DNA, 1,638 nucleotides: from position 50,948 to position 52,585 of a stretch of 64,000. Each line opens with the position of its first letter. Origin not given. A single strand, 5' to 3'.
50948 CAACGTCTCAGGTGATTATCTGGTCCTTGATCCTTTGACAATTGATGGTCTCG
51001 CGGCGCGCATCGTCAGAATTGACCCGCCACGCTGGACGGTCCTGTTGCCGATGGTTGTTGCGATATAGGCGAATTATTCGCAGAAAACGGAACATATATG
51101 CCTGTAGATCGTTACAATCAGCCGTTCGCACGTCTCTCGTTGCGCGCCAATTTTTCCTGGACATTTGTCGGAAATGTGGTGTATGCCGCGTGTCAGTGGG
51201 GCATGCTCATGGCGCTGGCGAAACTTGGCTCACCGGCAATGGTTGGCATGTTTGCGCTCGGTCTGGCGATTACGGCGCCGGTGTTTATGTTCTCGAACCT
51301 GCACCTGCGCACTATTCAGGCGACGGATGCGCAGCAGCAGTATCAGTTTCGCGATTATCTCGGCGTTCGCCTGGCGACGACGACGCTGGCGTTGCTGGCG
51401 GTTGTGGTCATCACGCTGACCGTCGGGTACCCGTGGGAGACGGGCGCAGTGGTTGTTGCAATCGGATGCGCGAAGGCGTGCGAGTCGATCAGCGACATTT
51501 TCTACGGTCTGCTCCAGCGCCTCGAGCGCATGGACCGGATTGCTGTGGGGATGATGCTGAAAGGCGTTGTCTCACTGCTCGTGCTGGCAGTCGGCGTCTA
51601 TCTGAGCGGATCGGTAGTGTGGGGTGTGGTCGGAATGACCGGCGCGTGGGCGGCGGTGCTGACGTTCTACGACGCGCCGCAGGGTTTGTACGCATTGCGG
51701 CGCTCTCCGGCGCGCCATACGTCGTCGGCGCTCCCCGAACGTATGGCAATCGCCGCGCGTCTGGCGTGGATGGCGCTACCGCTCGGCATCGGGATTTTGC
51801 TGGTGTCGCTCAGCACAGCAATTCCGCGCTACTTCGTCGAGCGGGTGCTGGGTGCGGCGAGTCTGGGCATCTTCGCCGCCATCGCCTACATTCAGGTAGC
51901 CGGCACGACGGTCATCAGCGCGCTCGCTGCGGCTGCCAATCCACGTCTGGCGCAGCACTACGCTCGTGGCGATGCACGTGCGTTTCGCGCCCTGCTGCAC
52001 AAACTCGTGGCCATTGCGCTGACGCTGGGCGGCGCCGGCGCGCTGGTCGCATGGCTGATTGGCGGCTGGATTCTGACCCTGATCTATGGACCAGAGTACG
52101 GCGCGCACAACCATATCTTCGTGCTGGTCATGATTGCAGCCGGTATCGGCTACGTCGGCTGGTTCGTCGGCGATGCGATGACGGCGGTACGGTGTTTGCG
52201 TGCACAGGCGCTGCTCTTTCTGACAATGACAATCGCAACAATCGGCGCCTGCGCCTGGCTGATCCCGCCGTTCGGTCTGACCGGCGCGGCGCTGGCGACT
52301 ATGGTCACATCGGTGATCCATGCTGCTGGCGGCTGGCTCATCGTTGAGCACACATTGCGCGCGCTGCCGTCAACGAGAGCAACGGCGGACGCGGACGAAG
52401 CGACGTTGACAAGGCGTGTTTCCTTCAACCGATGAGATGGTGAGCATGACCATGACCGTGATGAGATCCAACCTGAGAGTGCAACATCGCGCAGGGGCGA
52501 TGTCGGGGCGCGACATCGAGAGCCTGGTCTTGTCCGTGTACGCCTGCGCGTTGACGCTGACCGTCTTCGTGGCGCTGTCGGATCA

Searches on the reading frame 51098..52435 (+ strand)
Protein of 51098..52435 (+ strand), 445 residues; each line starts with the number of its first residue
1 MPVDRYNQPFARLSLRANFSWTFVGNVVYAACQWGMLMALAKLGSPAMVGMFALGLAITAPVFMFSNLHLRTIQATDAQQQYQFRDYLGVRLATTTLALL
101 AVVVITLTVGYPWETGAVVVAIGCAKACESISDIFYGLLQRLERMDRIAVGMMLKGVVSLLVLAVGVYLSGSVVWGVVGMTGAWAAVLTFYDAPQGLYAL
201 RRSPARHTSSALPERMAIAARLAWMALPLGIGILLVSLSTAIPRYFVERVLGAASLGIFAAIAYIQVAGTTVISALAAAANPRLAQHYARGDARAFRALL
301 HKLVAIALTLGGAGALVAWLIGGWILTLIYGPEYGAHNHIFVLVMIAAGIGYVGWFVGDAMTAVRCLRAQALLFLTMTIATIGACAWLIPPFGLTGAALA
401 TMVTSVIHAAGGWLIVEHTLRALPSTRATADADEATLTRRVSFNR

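Call 42: search_protein_families(library=ncbifam, proteins=[window:51098-52435:+], max_evalue=0.00001)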
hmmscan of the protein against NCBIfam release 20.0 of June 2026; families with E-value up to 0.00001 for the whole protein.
window:51098-52435:+ (445 aa): 0 families

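Call 43: search_protein_families(library=pfam, proteins=[window:51098-52435:+], max_evalue=0.001)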
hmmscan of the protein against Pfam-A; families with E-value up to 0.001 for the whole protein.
window:51098-52435:+ (445 aa): 2 families
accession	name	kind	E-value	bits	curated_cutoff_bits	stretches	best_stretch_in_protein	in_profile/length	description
PF01943.22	Polysacc_synt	-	1e-05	25.6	28.2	1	16-286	2-272/274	Polysaccharide biosynthesis protein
PF01554.23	MatE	-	0.00011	22.4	24.9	1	228-333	1-105/161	MatE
